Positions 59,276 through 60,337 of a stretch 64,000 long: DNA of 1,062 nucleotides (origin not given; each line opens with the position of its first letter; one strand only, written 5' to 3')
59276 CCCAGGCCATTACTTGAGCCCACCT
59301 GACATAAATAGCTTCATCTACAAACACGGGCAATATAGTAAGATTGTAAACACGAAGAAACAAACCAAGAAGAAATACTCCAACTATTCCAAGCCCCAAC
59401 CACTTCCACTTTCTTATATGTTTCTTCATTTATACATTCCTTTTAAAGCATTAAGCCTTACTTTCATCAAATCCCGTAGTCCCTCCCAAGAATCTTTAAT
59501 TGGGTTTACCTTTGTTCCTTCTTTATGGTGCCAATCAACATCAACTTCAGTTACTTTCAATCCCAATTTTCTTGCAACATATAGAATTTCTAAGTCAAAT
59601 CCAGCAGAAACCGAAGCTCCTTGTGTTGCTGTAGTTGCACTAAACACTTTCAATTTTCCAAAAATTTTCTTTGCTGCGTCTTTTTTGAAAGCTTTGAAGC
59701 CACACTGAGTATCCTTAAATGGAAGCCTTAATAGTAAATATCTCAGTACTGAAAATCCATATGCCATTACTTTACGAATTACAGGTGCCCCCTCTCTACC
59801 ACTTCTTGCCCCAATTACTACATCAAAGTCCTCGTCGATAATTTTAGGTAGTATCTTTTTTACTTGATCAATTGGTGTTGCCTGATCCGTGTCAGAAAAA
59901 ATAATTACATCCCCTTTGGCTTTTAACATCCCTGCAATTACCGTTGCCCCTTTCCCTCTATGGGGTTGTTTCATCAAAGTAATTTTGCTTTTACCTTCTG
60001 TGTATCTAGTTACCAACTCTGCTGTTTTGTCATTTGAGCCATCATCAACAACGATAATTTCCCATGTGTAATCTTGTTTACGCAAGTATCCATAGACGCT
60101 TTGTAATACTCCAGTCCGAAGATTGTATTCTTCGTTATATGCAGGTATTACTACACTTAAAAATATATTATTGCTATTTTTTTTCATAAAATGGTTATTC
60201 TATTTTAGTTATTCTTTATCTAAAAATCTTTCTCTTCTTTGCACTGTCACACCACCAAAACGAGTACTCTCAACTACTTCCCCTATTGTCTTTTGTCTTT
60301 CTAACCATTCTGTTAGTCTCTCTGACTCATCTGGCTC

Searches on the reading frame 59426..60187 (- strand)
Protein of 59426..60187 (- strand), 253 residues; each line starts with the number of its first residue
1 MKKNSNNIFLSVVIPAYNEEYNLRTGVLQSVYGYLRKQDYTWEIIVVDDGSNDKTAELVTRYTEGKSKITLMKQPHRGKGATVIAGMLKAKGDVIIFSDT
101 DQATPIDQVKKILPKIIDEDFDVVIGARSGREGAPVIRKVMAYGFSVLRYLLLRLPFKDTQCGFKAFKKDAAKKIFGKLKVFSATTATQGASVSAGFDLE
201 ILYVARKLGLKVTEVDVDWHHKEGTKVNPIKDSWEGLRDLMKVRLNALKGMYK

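Call 10: find_encoding_contigs(protein=window:59426-60187:-, flank=3000, max_places=8)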
Protein window:59426-60187:- (253 aa): 14 contigs read that carry it; 4 places shown.
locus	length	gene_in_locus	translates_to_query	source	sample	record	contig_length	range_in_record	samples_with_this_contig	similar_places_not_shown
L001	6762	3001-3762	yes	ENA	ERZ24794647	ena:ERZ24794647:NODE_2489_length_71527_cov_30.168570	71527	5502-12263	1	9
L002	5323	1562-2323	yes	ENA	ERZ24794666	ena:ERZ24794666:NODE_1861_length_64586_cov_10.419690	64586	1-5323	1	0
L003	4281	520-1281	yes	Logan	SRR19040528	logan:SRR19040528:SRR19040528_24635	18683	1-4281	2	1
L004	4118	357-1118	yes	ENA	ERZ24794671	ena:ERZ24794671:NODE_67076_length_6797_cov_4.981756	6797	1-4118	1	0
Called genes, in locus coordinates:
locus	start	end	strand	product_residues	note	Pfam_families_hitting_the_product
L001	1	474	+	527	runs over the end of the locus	PF13231:PMT_2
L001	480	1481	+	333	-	PF01368:DHH, PF02272:DHHA1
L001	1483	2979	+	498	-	PF13231:PMT_2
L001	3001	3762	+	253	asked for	PF00535:Glycos_transf_2, PF10111:Glyco_tranf_2_2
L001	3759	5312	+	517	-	PF13231:PMT_2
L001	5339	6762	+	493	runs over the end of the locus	PF01943:Polysacc_synt, PF13440:Polysacc_synt_3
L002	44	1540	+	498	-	PF13231:PMT_2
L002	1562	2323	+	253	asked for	PF00535:Glycos_transf_2, PF10111:Glyco_tranf_2_2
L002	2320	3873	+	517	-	PF13231:PMT_2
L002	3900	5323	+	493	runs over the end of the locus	PF01943:Polysacc_synt, PF13440:Polysacc_synt_3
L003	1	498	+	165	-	?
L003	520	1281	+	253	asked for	PF00535:Glycos_transf_2, PF10111:Glyco_tranf_2_2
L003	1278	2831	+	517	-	PF13231:PMT_2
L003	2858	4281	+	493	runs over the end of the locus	PF01943:Polysacc_synt, PF13440:Polysacc_synt_3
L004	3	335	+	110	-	?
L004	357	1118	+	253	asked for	PF00535:Glycos_transf_2, PF10111:Glyco_tranf_2_2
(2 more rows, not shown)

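Call 33: find_homologous_proteins(query=window:59426-60187:-, max_evalue=1e-40)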
Query window:59426-60187:- (253 aa): 4809 proteins with E <= 1e-40 among 8000 candidates; the best 120 are listed.
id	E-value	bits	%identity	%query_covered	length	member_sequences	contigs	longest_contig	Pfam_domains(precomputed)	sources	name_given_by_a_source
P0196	4.6e-163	558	100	100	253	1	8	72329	PF10111.15,PF00535.33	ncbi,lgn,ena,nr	ncbi:glycosyltransferase [Candidatus Microgenomates bacterium]|nr:glycosyltransferase [Candidatus Mi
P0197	9.4e-139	479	83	97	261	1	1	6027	PF10111.15,PF13641.13,PF00535.33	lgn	-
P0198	1.7e-138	478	83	100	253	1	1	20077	PF10111.15,PF00535.33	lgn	-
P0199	8.8e-137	472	83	100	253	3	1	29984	PF10111.15,PF13641.13,PF00535.33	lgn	-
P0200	2.2e-133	461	80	98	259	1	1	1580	PF10111.15,PF00535.33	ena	-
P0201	1.1e-132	459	81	100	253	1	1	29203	PF10111.15,PF13641.13,PF00535.33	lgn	-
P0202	8.6e-128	443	76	100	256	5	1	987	PF10111.15,PF00535.33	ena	-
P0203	4.7e-127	440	76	98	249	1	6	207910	PF10111.15,PF00535.33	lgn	-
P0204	4.9e-122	424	73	98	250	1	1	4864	PF10111.15,PF00535.33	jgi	-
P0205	1.6e-118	412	73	98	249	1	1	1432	PF10111.15,PF13641.13,PF00535.33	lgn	-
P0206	1.7e-116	406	69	98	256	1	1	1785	PF10111.15,PF00535.33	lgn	-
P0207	6.4e-116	404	73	97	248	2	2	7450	PF10111.15,PF13641.13,PF00535.33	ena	-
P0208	5.0e-115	401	70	100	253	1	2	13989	PF10111.15,PF00535.33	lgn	-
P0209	5.3e-115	401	72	97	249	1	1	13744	PF10111.15,PF13641.13,PF00535.33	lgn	-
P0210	3.8e-113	395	70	98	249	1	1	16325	PF10111.15,PF00535.33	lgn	-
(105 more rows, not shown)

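Call 34: find_encoding_contigs(protein=P0199, flank=10000, max_places=2)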
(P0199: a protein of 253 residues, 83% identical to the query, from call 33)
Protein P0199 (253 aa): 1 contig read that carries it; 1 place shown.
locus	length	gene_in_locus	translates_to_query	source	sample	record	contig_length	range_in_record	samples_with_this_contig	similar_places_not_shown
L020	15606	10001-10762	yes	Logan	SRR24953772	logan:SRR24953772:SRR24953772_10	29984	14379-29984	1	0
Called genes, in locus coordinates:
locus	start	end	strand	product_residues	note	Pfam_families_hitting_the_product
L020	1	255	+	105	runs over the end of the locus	-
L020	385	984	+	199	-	PF07690:MFS_1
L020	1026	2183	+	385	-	PF00535:Glycos_transf_2, PF04138:GtrA_DPMS_TM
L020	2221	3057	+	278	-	-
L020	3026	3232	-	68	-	PF12172:zf-ChsH2 (weak)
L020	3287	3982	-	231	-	-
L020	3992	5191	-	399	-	-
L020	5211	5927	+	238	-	PF00535:Glycos_transf_2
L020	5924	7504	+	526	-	PF13231:PMT_2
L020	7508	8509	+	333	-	PF01368:DHH, PF02272:DHHA1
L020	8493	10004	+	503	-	PF13231:PMT_2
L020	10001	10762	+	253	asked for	PF13641:Glyco_tranf_2_3 (weak), PF00535:Glycos_transf_2, PF10111:Glyco_tranf_2_2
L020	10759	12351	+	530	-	PF13231:PMT_2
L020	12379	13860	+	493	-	PF01943:Polysacc_synt, PF13440:Polysacc_synt_3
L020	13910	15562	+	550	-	-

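Call 35: find_encoding_contigs(protein=P0198, flank=10000, max_places=2)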
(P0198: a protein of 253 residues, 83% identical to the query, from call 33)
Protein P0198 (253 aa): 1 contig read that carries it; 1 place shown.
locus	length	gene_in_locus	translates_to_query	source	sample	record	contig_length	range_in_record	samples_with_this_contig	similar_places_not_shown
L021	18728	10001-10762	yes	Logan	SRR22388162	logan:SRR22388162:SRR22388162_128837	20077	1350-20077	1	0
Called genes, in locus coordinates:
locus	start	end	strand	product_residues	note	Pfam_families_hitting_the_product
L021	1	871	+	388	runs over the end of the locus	PF00535:Glycos_transf_2, PF04138:GtrA_DPMS_TM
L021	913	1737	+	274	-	-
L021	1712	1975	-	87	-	-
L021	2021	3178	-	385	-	-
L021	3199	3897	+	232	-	PF00535:Glycos_transf_2, PF10111:Glyco_tranf_2_2 (weak)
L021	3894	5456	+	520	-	PF13231:PMT_2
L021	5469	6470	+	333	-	PF01368:DHH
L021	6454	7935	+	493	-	PF13231:PMT_2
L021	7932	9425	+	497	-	PF13231:PMT_2 (weak)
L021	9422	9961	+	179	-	PF01936:NYN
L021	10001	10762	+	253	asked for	PF00535:Glycos_transf_2, PF10111:Glyco_tranf_2_2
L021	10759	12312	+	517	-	PF13231:PMT_2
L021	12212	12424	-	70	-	-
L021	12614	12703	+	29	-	-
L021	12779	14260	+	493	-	PF01943:Polysacc_synt, PF13440:Polysacc_synt_3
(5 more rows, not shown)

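Call 67: search_protein_families(library=pfam, proteins=[window:59426-60187:-], max_evalue=0.01)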
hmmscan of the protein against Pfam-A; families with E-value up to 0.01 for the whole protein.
window:59426-60187:- (253 aa): 5 families
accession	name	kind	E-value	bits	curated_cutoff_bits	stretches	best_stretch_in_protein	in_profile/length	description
PF00535.33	Glycos_transf_2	-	5.4e-29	101.7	23.3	1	11-176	1-168/168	Glycosyl transferase family 2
PF10111.15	Glyco_tranf_2_2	-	4e-10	40.1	27.3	1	11-114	1-104/276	Glycosyltransferase like family 2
PF13641.12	Glyco_tranf_2_3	-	0.0035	17.8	27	1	10-136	3-131/230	Glycosyltransferase like family 2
PF02310.24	B12-binding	-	0.0063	16.8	32.1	0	79-125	15-56/121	B12 binding domain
PF12804.13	NTP_transf_3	-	0.0088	16.7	27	0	35-138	34-133/160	MobA-like NTP transferase domain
